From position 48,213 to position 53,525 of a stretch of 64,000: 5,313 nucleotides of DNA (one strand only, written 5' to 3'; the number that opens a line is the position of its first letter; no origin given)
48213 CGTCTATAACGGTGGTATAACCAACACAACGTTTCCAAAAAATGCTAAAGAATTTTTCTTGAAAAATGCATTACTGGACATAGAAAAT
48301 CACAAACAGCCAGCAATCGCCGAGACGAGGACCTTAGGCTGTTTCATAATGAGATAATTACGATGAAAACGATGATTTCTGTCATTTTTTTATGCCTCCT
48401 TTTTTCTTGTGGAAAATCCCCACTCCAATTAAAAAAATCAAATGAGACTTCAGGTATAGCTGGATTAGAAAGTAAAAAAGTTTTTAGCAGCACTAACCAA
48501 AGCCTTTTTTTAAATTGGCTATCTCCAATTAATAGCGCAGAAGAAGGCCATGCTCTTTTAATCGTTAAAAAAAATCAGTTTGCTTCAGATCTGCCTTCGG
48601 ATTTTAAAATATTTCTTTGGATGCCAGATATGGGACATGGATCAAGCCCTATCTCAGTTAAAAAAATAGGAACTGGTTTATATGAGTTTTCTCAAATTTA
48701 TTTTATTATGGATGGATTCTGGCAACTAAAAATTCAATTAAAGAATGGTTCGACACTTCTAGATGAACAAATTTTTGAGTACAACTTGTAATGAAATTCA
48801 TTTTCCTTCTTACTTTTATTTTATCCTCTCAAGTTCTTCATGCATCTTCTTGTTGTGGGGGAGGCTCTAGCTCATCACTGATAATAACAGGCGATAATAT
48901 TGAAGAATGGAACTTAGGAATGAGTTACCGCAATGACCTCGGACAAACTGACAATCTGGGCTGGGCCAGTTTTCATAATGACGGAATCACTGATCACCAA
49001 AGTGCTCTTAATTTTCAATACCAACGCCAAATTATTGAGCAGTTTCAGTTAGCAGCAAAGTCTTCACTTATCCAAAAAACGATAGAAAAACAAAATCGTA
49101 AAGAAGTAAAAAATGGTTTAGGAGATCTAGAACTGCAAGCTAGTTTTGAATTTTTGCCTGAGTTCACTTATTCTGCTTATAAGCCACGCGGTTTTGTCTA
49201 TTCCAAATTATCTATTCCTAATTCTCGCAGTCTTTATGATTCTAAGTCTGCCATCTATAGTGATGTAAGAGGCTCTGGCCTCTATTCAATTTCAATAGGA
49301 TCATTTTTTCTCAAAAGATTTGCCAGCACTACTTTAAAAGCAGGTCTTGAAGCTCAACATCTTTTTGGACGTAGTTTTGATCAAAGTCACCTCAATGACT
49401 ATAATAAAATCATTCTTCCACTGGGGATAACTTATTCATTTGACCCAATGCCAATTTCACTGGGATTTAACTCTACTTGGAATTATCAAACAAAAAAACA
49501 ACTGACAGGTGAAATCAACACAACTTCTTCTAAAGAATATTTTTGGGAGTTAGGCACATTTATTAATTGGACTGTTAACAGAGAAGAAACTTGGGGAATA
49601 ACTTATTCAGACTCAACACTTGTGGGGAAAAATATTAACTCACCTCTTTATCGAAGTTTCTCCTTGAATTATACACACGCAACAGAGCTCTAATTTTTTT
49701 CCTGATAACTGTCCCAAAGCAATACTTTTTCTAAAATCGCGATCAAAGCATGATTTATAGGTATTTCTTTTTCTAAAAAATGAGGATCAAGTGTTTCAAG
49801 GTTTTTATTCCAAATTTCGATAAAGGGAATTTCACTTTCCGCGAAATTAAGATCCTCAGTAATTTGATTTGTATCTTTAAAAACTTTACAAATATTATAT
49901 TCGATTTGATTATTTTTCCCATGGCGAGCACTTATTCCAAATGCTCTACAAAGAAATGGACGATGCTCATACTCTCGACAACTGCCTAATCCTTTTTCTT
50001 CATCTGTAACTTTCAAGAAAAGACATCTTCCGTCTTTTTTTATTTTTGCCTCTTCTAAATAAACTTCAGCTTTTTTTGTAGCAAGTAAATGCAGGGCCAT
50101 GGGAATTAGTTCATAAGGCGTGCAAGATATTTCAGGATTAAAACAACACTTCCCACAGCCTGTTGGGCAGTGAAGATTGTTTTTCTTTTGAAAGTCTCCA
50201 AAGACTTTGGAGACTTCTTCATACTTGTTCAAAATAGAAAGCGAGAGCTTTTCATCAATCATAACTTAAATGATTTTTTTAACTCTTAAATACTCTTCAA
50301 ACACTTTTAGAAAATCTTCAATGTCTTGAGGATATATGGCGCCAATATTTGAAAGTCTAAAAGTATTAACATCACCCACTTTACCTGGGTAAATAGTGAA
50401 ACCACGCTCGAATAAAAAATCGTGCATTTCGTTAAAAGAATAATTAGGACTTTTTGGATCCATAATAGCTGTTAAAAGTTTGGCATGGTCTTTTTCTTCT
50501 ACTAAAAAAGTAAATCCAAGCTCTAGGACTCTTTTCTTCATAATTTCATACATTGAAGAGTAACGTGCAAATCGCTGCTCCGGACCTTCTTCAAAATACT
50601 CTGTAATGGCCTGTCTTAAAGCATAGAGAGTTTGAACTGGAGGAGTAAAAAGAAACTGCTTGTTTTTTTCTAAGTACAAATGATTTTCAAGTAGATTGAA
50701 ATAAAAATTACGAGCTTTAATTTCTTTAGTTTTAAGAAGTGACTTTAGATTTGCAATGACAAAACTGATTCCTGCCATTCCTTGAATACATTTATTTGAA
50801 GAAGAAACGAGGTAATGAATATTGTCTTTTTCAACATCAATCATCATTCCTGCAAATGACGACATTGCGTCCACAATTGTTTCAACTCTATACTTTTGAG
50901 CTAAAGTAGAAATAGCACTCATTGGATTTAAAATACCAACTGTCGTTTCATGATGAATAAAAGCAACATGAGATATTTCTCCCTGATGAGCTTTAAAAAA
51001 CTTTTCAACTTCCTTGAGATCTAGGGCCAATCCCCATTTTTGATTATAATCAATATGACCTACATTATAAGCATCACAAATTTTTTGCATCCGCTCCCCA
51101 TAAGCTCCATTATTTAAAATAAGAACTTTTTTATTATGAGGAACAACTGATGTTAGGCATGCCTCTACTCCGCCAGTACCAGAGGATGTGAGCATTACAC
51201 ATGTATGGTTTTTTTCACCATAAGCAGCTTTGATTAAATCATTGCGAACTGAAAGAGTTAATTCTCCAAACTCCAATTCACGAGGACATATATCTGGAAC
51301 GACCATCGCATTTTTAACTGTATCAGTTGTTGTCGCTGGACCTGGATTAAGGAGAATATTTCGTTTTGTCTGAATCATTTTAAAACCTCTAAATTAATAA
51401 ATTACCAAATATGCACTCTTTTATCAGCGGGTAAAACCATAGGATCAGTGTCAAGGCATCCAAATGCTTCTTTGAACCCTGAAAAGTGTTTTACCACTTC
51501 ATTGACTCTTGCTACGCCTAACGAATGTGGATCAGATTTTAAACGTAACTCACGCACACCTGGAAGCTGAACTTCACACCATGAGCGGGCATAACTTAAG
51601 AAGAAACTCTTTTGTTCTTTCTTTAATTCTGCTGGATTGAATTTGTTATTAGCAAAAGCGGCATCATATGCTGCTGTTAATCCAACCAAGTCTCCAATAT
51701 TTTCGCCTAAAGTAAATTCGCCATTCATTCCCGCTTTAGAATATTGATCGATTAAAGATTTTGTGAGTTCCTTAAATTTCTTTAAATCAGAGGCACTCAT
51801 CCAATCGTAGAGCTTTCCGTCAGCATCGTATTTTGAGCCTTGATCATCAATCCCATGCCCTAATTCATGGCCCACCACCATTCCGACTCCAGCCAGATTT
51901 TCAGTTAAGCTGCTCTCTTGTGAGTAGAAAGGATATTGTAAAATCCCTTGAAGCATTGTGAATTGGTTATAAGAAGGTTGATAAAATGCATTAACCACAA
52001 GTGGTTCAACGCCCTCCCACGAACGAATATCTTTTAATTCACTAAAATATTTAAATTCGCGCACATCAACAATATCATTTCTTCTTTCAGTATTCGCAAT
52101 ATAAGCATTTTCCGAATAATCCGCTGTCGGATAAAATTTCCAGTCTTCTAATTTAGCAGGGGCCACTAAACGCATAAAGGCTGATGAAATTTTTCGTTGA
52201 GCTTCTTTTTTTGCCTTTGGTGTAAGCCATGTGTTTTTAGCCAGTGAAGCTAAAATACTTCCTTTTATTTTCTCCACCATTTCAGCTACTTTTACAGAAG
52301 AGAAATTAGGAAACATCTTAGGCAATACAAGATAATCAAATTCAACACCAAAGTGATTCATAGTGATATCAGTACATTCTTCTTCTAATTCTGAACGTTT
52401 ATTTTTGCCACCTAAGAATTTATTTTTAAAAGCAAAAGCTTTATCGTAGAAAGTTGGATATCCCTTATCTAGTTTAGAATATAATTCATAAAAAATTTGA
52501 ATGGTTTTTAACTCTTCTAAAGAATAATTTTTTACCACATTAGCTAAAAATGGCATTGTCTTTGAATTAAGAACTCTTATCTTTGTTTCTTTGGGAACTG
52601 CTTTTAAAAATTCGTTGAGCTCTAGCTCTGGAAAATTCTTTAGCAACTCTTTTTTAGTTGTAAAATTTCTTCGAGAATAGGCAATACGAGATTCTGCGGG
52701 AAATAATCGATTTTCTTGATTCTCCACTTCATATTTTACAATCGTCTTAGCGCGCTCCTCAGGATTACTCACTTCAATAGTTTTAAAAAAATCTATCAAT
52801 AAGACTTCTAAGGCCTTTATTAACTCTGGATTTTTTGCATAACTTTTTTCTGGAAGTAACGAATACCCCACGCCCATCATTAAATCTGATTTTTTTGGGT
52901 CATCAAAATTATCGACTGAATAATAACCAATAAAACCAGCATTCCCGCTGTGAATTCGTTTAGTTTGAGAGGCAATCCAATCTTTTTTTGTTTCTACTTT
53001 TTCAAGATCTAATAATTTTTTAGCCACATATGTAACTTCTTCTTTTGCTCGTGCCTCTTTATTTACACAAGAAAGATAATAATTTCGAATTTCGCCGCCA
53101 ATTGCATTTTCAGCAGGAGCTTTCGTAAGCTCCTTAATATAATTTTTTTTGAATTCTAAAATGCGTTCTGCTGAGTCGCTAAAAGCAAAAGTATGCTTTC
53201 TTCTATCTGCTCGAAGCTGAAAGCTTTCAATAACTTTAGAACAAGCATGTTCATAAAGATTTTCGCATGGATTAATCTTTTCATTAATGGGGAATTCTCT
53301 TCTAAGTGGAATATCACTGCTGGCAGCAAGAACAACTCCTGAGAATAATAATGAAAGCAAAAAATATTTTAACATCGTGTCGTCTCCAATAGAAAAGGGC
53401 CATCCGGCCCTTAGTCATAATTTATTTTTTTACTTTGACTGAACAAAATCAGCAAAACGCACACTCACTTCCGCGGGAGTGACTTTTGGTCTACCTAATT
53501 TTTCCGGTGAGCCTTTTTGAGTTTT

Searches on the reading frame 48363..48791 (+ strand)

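Call 57: search_protein_families(library=pfam, proteins=[window:48363-48791:+], max_evalue=0.001)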
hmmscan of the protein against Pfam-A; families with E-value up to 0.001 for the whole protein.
window:48363-48791:+ (142 aa): 1 family
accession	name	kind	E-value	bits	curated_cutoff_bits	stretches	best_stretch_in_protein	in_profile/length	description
PF13115.11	YtkA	-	1.3e-06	29.4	25.9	1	80-124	39-84/85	YtkA-like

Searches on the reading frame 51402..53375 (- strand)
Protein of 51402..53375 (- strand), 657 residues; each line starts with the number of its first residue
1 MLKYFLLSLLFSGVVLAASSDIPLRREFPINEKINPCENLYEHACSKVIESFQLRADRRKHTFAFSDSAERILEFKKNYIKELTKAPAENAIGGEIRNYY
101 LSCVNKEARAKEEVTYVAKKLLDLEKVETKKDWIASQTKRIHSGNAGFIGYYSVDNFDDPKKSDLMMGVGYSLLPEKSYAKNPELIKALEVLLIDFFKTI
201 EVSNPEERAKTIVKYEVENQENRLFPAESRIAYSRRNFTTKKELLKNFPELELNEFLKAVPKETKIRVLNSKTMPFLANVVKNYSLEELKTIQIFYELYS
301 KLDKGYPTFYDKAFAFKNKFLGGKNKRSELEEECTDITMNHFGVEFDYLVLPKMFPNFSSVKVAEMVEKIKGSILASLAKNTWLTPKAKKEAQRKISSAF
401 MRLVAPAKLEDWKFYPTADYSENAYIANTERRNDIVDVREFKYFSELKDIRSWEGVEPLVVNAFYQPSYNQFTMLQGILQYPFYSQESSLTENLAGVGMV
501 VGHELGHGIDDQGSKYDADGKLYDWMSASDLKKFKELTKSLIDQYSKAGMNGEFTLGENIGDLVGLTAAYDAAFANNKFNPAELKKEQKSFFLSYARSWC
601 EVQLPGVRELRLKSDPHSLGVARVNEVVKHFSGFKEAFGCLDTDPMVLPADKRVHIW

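Call 3: search_protein_families(library=pfam, proteins=[window:51402-53375:-], max_evalue=0.01)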
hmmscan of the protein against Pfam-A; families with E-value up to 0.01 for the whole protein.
window:51402-53375:- (657 aa): 2 families
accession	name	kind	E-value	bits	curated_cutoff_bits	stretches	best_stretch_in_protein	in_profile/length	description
PF01431.27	Peptidase_M13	-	6.7e-49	166.8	24.5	1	462-653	1-204/205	Peptidase family M13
PF05649.18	Peptidase_M13_N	-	2.1e-40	139.7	32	1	36-398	1-373/381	Peptidase family M13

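Call 4: search_protein_families(library=ncbifam, proteins=[window:51402-53375:-], max_evalue=0.01)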
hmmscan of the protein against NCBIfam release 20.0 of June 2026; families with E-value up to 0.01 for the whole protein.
window:51402-53375:- (657 aa): 1 family
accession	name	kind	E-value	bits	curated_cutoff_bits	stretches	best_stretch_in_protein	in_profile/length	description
NF052391.1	endpepPepOLacoc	equivalog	5.2e-42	144.4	1000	1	38-657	6-627/627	endopeptidase PepO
